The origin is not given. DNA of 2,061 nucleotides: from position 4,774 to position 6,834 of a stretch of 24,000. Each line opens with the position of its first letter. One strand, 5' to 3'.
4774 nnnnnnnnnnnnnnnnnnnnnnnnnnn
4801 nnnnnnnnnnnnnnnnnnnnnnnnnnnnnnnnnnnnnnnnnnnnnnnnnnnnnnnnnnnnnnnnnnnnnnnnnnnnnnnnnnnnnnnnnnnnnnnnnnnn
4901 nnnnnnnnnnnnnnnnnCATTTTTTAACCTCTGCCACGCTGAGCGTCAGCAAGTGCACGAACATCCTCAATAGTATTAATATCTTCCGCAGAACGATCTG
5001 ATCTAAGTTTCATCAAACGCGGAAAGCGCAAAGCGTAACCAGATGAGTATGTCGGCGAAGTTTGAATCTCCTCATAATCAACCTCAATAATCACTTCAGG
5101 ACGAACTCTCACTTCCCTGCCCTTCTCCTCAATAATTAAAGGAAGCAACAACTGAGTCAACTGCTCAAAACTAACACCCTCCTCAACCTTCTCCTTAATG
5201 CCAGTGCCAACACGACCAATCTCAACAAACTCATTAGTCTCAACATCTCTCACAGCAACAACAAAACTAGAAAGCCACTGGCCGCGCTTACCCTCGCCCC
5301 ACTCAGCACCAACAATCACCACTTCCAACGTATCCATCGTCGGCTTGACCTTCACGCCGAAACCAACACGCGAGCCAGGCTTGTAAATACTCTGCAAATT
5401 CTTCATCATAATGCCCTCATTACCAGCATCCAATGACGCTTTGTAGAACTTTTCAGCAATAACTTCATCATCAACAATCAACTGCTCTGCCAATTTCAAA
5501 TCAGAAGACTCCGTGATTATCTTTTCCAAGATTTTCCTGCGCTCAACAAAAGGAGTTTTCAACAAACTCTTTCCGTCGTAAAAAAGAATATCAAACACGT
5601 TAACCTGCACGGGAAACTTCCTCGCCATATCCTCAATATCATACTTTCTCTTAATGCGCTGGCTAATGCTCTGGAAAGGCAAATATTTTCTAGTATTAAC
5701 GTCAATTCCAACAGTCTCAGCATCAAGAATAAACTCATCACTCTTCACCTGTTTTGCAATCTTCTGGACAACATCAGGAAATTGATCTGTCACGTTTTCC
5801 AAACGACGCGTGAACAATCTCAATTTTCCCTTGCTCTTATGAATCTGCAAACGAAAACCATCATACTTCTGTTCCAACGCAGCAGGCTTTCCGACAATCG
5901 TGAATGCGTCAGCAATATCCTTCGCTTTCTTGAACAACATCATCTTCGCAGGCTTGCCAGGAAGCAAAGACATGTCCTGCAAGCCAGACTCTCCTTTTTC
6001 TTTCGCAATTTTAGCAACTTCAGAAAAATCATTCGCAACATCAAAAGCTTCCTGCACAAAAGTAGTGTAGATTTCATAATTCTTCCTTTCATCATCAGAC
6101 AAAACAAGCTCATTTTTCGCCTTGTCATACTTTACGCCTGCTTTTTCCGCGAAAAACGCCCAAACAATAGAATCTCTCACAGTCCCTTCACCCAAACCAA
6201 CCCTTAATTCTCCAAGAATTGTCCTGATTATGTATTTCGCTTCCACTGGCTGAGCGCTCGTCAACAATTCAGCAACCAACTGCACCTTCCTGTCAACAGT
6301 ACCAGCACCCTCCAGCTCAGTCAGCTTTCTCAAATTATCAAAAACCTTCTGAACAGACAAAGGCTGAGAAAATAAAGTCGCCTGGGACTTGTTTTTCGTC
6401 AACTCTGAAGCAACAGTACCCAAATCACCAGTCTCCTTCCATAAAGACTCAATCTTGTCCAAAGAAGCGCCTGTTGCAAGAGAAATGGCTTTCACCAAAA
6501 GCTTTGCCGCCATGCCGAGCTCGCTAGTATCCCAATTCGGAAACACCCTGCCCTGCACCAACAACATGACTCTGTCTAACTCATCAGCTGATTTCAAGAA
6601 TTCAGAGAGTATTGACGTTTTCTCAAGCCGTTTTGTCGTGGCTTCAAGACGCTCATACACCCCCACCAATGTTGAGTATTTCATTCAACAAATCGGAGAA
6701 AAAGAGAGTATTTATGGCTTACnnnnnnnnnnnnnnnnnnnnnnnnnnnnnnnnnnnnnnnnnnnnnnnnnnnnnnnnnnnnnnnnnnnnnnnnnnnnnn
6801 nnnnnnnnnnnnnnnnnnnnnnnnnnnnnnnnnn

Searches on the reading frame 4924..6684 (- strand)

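Call 9: search_protein_families(library=pfam, proteins=[window:4924-6684:-], max_evalue=0.001)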
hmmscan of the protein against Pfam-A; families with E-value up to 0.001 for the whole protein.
window:4924-6684:- (586 aa): 3 families
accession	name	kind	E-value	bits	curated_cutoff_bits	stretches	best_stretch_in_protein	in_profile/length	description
PF01068.26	DNA_ligase_A_M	-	2.1e-55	188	26.2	1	249-447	2-204/204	ATP dependent DNA ligase domain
PF04675.19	DNA_ligase_A_N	-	1e-45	156.5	24.6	1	3-173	2-173/174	DNA ligase N terminus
PF04679.21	DNA_ligase_A_C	-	1.1e-12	48.6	27.5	1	467-564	1-94/94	ATP dependent DNA ligase C terminal region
